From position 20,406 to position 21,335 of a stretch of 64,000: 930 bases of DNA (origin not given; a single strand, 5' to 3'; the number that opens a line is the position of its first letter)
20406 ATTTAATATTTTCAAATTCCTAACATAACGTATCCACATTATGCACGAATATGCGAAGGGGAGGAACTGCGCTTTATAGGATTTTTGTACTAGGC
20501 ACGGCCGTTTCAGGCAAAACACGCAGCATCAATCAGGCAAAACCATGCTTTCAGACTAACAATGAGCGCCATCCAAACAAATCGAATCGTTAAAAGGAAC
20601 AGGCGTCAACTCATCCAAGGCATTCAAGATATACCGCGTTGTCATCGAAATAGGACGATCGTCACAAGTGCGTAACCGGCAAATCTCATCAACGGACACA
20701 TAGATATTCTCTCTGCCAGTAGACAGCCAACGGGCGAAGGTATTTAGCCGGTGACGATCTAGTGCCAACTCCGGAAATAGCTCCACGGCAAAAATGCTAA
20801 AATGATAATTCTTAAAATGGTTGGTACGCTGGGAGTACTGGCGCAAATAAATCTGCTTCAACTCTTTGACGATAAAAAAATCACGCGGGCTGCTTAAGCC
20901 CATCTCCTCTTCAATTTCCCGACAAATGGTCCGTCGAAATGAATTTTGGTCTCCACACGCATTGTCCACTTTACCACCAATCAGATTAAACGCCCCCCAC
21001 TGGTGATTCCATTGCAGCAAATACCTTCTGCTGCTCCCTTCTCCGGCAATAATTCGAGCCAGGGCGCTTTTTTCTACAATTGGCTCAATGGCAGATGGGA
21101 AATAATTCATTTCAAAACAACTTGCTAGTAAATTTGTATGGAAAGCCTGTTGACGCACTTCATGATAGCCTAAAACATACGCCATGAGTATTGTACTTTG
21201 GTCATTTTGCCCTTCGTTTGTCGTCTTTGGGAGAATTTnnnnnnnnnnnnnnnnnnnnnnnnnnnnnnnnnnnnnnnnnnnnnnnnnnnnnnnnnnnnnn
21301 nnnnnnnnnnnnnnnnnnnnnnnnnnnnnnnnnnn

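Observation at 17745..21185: Modular paralogy: gene A resembles the Nudix module of B, and gene C resembles the ATPase of B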

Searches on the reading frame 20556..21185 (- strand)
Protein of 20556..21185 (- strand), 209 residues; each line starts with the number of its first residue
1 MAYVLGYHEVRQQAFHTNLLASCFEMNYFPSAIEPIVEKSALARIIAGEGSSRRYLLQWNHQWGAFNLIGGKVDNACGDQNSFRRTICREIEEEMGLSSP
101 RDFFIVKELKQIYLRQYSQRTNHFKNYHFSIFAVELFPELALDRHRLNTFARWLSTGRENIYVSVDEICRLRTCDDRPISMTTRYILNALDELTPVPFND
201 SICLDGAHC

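Call 8: search_protein_families(library=pfam, proteins=[window:20556-21185:-], max_evalue=1)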
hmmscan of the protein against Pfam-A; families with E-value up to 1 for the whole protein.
window:20556-21185:- (209 aa): 2 families
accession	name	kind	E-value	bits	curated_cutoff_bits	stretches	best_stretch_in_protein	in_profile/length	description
PF00293.34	NUDIX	-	0.00082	19.8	21.1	1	53-154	15-113/134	NUDIX domain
PF07702.18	UTRA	-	0.055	13.7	23.8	1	165-191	34-60/141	UTRA domain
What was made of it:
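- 20556..21185 (-): Gene A: free-standing divergent Nudix protein, 209 aa. The Nudix module is aa 39-194 (nt 20604-21071). The N-terminal ~35 aa are low-confidence and absent from many orthologues. Pfam NUDIX E=8e-4, 19.8 bits, just below the 21.1 cut-off (call 8).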

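Call 11: search_protein_families(library=padloc, proteins=[window:20556-21185:-], max_evalue=0.01)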
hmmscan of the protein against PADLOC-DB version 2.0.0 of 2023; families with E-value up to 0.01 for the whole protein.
window:20556-21185:- (209 aa): 0 families

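Call 13: find_encoding_contigs(protein=window:20556-21185:-, flank=10000, max_places=6)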
Protein window:20556-21185:- (209 aa): 1 contig read that carries it; 1 place shown.
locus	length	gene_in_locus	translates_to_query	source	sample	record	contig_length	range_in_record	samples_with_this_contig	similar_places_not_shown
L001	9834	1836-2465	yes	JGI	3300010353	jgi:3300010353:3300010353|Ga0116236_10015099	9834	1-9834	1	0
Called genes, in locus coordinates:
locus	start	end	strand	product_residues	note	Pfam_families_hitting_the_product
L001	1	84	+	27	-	?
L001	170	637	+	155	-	PF04138:GtrA_DPMS_TM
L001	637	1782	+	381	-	PF13439:Glyco_transf_4, PF13579:Glyco_trans_4_4, PF20706:GT4-conflict, PF00534:Glycos_transf_1, PF13692:Glyco_trans_1_4, PF13524:Glyco_trans_1_2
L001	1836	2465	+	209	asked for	-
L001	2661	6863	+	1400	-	PF19974:TCAD9, PF01636:APH (weak), PF01637:ATPase_2, PF13401:AAA_22 (weak)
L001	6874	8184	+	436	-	PF13401:AAA_22 (weak), PF19960:EAD7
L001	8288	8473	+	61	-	PF04024:PspC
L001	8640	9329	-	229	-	PF04389:Peptidase_M28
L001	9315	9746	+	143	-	-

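Call 17: find_homologous_proteins(query=window:20556-21185:-, max_evalue=0.001)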
Query window:20556-21185:- (209 aa): 86 proteins with E <= 0.001 among 157 candidates.
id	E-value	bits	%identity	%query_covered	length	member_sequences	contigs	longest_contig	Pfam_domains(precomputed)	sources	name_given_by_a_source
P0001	4.8e-132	456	96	98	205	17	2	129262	-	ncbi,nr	ncbi:MAG: NUDIX hydrolase [Chloroflexi bacterium]|nr:NUDIX hydrolase [Chloroflexota bacterium] MBP70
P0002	3.8e-73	263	74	76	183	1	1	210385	-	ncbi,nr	ncbi:MAG: hypothetical protein IPM39_21400 [Chloroflexi bacterium]|nr:hypothetical protein [Chlorofl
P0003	7.1e-70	253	66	87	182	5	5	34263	-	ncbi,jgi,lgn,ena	jgi:8-oxo-dGTP pyrophosphatase MutT (NUDIX family)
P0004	7.9e-68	246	67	80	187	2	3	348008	-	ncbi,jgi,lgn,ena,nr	ncbi:MAG: NUDIX hydrolase [Ardenticatenaceae bacterium]|nr:NUDIX hydrolase [Anaerolineales bacterium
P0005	2.1e-67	245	71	75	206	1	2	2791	-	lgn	-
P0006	3.1e-67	244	69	78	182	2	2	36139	PF00293.35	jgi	-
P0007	5.8e-65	237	65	80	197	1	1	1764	PF00293.35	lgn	-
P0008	2.4e-63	231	64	78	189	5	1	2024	PF00293.35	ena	-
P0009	9.9e-63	229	63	77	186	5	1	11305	-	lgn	-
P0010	1.6e-61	225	59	82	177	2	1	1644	-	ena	-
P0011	2.9e-60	221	57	85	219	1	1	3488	PF00293.35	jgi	jgi:8-oxo-dGTP pyrophosphatase MutT (NUDIX family)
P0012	2.4e-58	215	60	79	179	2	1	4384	PF00293.35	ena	-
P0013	1.2e-57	213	62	74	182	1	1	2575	-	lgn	-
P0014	1.1e-56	210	59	77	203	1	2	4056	PF00293.35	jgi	jgi:8-oxo-dGTP pyrophosphatase MutT (NUDIX family)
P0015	2.8e-56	208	55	84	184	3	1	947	PF00293.35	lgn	-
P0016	6.0e-56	207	59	77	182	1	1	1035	PF00293.35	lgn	-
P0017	2.7e-55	205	59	81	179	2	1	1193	PF00293.35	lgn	-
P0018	6.7e-55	204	53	80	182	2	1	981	PF00293.35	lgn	-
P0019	3.9e-54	201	58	78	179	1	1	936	PF00293.35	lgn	-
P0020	9.3e-54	200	59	78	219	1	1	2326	PF00293.35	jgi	jgi:8-oxo-dGTP pyrophosphatase MutT (NUDIX family)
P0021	1.7e-53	199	57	77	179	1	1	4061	PF00293.35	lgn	-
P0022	3.0e-52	195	56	76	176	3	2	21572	PF00293.35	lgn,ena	-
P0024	1.9e-51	192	55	78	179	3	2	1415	PF00293.35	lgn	-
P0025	2.7e-51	192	57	78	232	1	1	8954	PF00293.35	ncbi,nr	ncbi:MAG: NUDIX domain-containing protein [Chloroflexi bacterium]|nr:NUDIX domain-containing protein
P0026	3.5e-51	192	53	77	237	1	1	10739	PF00293.35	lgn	-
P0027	4.2e-51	191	57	77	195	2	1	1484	PF00293.35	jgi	jgi:8-oxo-dGTP pyrophosphatase MutT (NUDIX family)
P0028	2.1e-50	189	54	77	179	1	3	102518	PF00293.35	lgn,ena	-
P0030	9.3e-50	187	55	79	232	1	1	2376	PF00293.35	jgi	jgi:8-oxo-dGTP pyrophosphatase MutT (NUDIX family)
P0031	1.3e-49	186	56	77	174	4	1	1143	PF00293.35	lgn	-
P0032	4.4e-49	185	51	91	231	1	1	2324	PF00293.35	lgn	-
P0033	5.3e-49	185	50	90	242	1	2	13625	PF00293.35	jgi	jgi:8-oxo-dGTP pyrophosphatase MutT (NUDIX family)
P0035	9.8e-49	184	57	76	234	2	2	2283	PF00293.35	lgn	-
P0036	1.0e-48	184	54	77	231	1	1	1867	PF00293.35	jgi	jgi:8-oxo-dGTP pyrophosphatase MutT (NUDIX family)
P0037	1.2e-48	183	57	74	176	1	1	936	PF00293.35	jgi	jgi:8-oxo-dGTP pyrophosphatase MutT (NUDIX family)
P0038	1.2e-48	183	55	77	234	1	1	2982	PF00293.35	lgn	-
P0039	1.9e-48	183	52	89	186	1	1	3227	PF00293.35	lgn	-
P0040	1.9e-48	183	55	77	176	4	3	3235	PF00293.35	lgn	-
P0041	2.1e-48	183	55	75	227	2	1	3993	PF00293.35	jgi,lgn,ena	-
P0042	2.1e-48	183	55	75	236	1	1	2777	PF00293.35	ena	-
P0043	2.2e-48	183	59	75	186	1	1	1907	PF00293.35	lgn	-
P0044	9.0e-48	180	49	89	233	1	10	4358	PF00293.35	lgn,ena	-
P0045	1.0e-47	180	54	76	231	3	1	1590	PF00293.35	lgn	-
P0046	1.1e-47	180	54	75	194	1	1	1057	PF00293.35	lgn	-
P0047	1.6e-47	180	55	76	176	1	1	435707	PF00293.35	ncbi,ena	-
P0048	2.0e-47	179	53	79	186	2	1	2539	PF00293.35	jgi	jgi:8-oxo-dGTP pyrophosphatase MutT (NUDIX family)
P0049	2.1e-47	179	56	76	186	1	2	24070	PF00293.35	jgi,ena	-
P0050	3.1e-47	179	57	76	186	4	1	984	PF00293.35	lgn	-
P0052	4.9e-47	178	53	75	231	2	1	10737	PF00293.35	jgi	jgi:8-oxo-dGTP pyrophosphatase MutT (NUDIX family)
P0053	7.3e-47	178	56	75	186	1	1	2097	PF00293.35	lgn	-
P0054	8.6e-47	177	55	76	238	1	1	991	PF00293.35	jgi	jgi:8-oxo-dGTP pyrophosphatase MutT (NUDIX family)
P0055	2.5e-46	176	55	76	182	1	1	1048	PF00293.35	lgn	-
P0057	3.1e-46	175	55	76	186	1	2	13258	PF00293.35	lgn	-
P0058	3.2e-46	175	54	75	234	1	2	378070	PF00293.35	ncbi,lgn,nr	ncbi:MAG: NUDIX hydrolase [Ardenticatenaceae bacterium]|nr:NUDIX hydrolase [Ardenticatenaceae bacter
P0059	5.1e-46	175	55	77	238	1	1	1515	PF00293.35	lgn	-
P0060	8.4e-46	174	51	77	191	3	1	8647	PF00293.35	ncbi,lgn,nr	ncbi:MAG: NUDIX hydrolase [Anaerolineales bacterium]|nr:NUDIX hydrolase [Anaerolineales bacterium]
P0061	8.8e-46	174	52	78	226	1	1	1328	PF00293.35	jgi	jgi:8-oxo-dGTP pyrophosphatase MutT (NUDIX family)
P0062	1.0e-45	174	50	79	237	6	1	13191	PF00293.35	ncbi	-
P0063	1.3e-45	173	54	75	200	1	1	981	PF00293.35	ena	-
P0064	1.6e-45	173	51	88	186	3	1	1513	PF00293.35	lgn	-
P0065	1.9e-45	173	51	79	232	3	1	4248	PF00293.35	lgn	-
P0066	2.9e-45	172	54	75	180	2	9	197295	PF00293.35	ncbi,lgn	ncbi:MAG: NUDIX domain-containing protein [Anaerolineae bacterium]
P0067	3.3e-45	172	54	75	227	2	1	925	PF00293.35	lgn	-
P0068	5.7e-45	171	54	77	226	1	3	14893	PF00293.35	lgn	-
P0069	1.2e-44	170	55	78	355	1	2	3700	PF13426.14,PF08448.17,PF00293.35,PF00989.32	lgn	-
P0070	1.5e-44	170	54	74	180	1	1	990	PF00293.35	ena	-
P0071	3.1e-43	166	52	83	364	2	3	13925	PF08447.19,PF13426.14,PF08448.17,PF00293.35,PF00989.32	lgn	-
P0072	4.2e-43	165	54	74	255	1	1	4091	PF00293.35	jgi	-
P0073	1.2e-42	164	53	75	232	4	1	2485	PF00293.35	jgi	jgi:8-oxo-dGTP pyrophosphatase MutT (NUDIX family)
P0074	2.2e-42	163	49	78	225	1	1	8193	PF00293.35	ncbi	-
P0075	2.8e-42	163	50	77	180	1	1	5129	PF00293.35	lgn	-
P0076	7.2e-42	161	53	74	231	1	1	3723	PF00293.35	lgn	-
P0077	6.2e-41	158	51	75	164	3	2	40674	PF00293.35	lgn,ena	-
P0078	2.1e-40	156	50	75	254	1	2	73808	PF00293.35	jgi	jgi:8-oxo-dGTP pyrophosphatase MutT (NUDIX family)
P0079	1.7e-39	153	49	75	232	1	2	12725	PF00293.35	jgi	jgi:8-oxo-dGTP pyrophosphatase MutT (NUDIX family)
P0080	1.0e-38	151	50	75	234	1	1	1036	PF00293.35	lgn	-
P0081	3.4e-38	149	51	75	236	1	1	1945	PF00293.35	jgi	jgi:8-oxo-dGTP pyrophosphatase MutT (NUDIX family)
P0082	5.2e-38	149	49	75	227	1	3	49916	PF00293.35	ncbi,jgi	ncbi:MAG: NUDIX hydrolase [Chloroflexota bacterium]|jgi:8-oxo-dGTP pyrophosphatase MutT (NUDIX famil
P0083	1.2e-34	138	47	74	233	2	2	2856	PF00293.35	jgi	jgi:8-oxo-dGTP pyrophosphatase MutT (NUDIX family)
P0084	6.4e-32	129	45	75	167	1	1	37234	PF00293.35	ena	-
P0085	2.0e-29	121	50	65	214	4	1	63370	-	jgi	jgi:8-oxo-dGTP pyrophosphatase MutT (NUDIX family)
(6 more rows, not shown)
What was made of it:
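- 20556..21185 (-): 86 homologues, nearly all 170-240 aa, all Chloroflexota where a source names them (call 17).
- On Nudix superfamily (PF00293): Most A homologues carry a precomputed PF00293 hit (calls 8, 17).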

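Call 44: search_solved_structures(query=A4, max_evalue=1, show_alignments=2)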
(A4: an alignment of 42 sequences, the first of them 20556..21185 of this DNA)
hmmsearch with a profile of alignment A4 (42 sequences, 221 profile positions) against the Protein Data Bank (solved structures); distinct sequences matched with E-value up to 1: 6.
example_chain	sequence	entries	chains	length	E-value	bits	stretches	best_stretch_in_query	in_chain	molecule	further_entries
2b06_A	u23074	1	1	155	0.085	15.3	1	78-125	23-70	MutT/nudix family protein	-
4dyw_A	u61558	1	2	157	0.092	15.2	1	93-124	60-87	MutT/NUDIX family protein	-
4v14_A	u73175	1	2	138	0.21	14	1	93-125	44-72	MUTATOR MUTT PROTEIN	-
2rrk_A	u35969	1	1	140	0.27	13.7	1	91-126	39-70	CTP pyrophosphohydrolase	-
3gwy_A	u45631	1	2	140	0.32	13.4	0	93-119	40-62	Putative CTP pyrophosphohydrolase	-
3ees_A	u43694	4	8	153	0.91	11.9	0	93-122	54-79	Probable pyrophosphohydrolase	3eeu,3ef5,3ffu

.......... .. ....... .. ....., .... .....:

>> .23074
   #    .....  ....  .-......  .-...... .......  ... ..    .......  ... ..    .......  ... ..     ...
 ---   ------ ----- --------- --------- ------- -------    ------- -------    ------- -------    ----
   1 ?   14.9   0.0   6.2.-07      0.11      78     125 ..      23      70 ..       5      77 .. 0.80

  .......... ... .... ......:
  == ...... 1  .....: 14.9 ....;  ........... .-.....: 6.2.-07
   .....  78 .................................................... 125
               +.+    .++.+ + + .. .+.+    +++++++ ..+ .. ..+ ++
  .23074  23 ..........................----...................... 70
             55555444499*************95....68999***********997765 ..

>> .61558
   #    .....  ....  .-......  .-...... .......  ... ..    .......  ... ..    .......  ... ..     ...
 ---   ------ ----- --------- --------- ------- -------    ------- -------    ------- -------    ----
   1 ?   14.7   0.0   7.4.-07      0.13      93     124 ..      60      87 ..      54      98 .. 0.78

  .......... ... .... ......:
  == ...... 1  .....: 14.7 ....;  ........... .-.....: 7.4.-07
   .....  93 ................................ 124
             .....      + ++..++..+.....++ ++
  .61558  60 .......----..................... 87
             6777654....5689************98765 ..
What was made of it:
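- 20895..20921 (-): Nudix-box core of A, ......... (aa 89-97). The upstream half of the box carries a 4-residue insertion relative to solved Nudix proteins (call 44 alignment).
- Closest known: Canonical Nudix hydrolases. Different: The family is very divergent: A is below Pfam's gathering score, and the best PDB sequence match has E about 0.09 (calls 8, 44).
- Tried and rejected: PDB sequence search with the A-family profile: only Nudix-box matches at E about 0.1 (call 44).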

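Call 45: find_encoding_contigs(protein=P0002, flank=8000, max_places=1)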
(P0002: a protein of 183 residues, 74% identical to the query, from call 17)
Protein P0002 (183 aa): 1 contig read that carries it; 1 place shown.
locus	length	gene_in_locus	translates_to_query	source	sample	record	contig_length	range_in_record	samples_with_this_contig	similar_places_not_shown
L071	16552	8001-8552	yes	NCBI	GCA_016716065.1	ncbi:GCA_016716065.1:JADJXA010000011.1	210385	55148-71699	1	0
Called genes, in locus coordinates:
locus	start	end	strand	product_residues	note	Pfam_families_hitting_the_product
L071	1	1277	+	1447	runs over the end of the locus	PF04997:RNA_pol_Rpb1_1, PF00623:RNA_pol_Rpb1_2, PF04983:RNA_pol_Rpb1_3, PF05000:RNA_pol_Rpb1_4 (weak), PF04998:RNA_pol_Rpb1_5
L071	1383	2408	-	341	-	PF00348:polyprenyl_synt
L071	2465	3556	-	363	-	PF01070:FMN_dh (weak), PF01645:Glu_synthase (faint), PF01070:FMN_dh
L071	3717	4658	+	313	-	PF01073:3Beta_HSD, PF01370:Epimerase, PF02719:Polysacc_synt_2 (faint), PF04321:RmlD_sub_bind, PF07993:NAD_binding_4 (faint), PF16363:GDP_Man_Dehyd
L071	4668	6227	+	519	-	PF04932:Wzy_C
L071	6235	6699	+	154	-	PF04138:GtrA_DPMS_TM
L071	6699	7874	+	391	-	PF13439:Glyco_transf_4, PF13579:Glyco_trans_4_4, PF20706:GT4-conflict, PF00534:Glycos_transf_1, PF13692:Glyco_trans_1_4, PF13524:Glyco_trans_1_2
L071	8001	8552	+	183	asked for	-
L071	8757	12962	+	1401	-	PF19974:TCAD9, PF01636:APH (weak), PF01637:ATPase_2 (weak), PF13401:AAA_22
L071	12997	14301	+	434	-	PF20703:nSTAND1 (weak), PF13401:AAA_22 (weak), PF19960:EAD7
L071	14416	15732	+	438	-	PF02366:PMT, PF09913:DUF2142, PF13231:PMT_2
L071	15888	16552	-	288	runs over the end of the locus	PF03976:PPK2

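Call 46: find_encoding_contigs(protein=P0085, flank=8000, max_places=1)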
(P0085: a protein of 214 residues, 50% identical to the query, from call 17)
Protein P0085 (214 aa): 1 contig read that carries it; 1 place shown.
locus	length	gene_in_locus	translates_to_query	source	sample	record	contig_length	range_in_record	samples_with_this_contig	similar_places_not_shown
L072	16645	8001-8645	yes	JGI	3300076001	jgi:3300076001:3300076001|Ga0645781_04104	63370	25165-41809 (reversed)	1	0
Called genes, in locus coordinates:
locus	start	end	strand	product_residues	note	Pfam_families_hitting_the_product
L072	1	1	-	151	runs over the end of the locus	-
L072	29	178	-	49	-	-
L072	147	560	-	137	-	-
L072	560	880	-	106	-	-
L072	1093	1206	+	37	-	-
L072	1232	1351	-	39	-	-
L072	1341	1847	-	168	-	PF00348:polyprenyl_synt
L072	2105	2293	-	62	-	-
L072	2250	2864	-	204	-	-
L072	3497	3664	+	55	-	-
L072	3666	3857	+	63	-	-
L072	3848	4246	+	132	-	PF01370:Epimerase, PF16363:GDP_Man_Dehyd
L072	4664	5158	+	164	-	-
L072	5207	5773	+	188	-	PF04932:Wzy_C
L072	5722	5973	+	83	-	-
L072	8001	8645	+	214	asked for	-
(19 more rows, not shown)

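Call 47: find_encoding_contigs(protein=P0071, flank=8000, max_places=1)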
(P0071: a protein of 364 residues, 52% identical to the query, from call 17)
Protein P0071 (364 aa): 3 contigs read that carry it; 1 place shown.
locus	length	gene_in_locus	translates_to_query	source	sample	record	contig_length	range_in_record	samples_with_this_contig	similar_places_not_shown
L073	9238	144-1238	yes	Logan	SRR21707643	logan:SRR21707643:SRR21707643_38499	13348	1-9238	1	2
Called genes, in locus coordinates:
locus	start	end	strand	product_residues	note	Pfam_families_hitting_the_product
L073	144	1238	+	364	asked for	PF00293:NUDIX, PF00989:PAS, PF08448:PAS_4, PF13426:PAS_9, PF08447:PAS_3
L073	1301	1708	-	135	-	-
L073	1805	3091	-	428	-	-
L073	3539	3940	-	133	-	PF00903:Glyoxalase, PF13468:Glyoxalase_3, PF13669:Glyoxalase_4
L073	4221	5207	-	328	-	PF00056:Ldh_1_N, PF02866:Ldh_1_C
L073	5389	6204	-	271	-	PF22435:MRM3-like_sub_bind, PF00588:SpoU_methylase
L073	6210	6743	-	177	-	-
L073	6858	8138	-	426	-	-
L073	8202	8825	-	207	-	PF00625:Guanylate_kin, PF13238:AAA_18 (faint), PF13671:AAA_33 (weak)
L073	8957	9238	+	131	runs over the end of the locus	PF09723:Zn_ribbon_8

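Call 51: predict_structure(alignment_id=A4)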
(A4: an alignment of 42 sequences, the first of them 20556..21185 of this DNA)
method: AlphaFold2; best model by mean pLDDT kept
length: 209 residues; sequences in the alignment: 42
mean_pLDDT: 81.8   pTM: 0.73
mean pLDDT of the five models: 81.8, 81.8, 80.9, 80.9, 80.2
residues with pLDDT >= 90: 131; 70-90: 19; 50-70: 27; < 50: 32
segments of 3 or more residues with pLDDT < 50: 1-6, 8-24, 201-209
pLDDT, mean of each block of 10 residues (from residue 1): 47 43 51 85 95 95 96 97 98 93 96 93 95 90 60 75 96 97 96 74 41
secondary structure, 60 per line:
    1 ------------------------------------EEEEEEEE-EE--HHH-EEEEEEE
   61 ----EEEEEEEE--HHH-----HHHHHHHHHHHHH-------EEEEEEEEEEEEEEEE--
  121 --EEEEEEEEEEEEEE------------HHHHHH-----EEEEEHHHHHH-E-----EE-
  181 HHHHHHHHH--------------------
elements in order: E37-44 E54-60 E65-72 H83-95 E103-118 E123-136 H149-154 E160-164 H165-170 H181-189

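Call 54: fold_search(model_id=the predicted structure, library=pdb)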
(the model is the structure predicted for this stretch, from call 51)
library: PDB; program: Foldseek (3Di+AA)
matches with E <= 10: 1250; with E <= 0.001: 248
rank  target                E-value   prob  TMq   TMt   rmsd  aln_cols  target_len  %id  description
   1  3gz5_A                1.2e-06  1.00  0.46  0.46   4.7       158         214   13  Crystal structure of Shewanella oneidensis NrtR (released 2009-06-09)
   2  5gg5                  1.2e-06  1.00  0.42  0.31   6.8       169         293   15  Crystal structure of Mycobacterium smegmatis MutT1 (released 2017-04-19)
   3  1kt9                  1.3e-06  1.00  0.47  0.69   4.6       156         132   13  Crystal Structure of C. elegans Ap4A Hydrolase (released 2002-05-08)
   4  5ggc_A                1.4e-06  1.00  0.44  0.33   5.6       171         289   13  Crystal structure of Mycobacterium smegmatis MutT1 in complex with phosphate and magnesium ions (excess magnesium, I) (released 2017-04-19)
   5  5gg8                  1.4e-06  1.00  0.44  0.32   6.3       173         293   14  Crystal structure of Mycobacterium smegmatis MutT1 in complex with 8-oxo-dGTP, 8-oxo-dGMP and pyrophosphate (II) (released 2017-04-19)
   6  7sp3                  1.6e-06  1.00  0.47  0.62   5.9       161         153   16  E. coli RppH bound to Ap4A (released 2022-03-09)
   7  6m72                  2.0e-06  1.00  0.45  0.33   5.5       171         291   13  Crystal structure of Mycobacterium smegmatis MutT1 in complex with 8-oxo-dGDP (released 2020-10-14)
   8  3gz8_C                2.1e-06  1.00  0.48  0.62   6.8       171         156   15  Cocrystal structure of NUDIX domain of Shewanella oneidensis NrtR complexed with ADP ribose (released 2009-06-09)
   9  5gg9                  2.2e-06  1.00  0.45  0.34   5.4       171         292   13  Crystal structure of Mycobacterium smegmatis MutT1 in complex with 8-oxo-GTP, 8-oxo-GMP and pyrophosphate (released 2017-04-19)
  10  3gwy_B                2.2e-06  1.00  0.43  0.64   5.0       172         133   14  Crystal structure of putative CTP pyrophosphohydrolase from Bacteroides fragilis (released 2009-04-14)
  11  3gz8_A                2.4e-06  1.00  0.43  0.56   6.3       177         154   14  Cocrystal structure of NUDIX domain of Shewanella oneidensis NrtR complexed with ADP ribose (released 2009-06-09)
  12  3gz5_B                2.5e-06  1.00  0.46  0.45   5.5       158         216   13  Crystal structure of Shewanella oneidensis NrtR (released 2009-06-09)
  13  5xd3                  2.7e-06  1.00  0.43  0.32   6.4       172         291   14  Crystal structure of Mycobacterium smegmatis MutT1 in complex with ATP (I) (released 2017-08-09)
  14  6vck_B                2.7e-06  1.00  0.47  0.59   6.0       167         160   16  Crystal structure of E.coli RppH-DapF in complex with GDP, Mg2+ and F- (released 2020-02-05)
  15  5gg7_A                3.0e-06  1.00  0.45  0.34   5.4       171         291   13  Crystal structure of Mycobacterium smegmatis MutT1 in complex with 8-oxo-dGTP, 8-oxo-dGMP and pyrophosphate (I) (released 2017-04-19)
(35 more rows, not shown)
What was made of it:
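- Structural neighbours are generic Nudix enzymes at TM about 0.45 (call 54).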
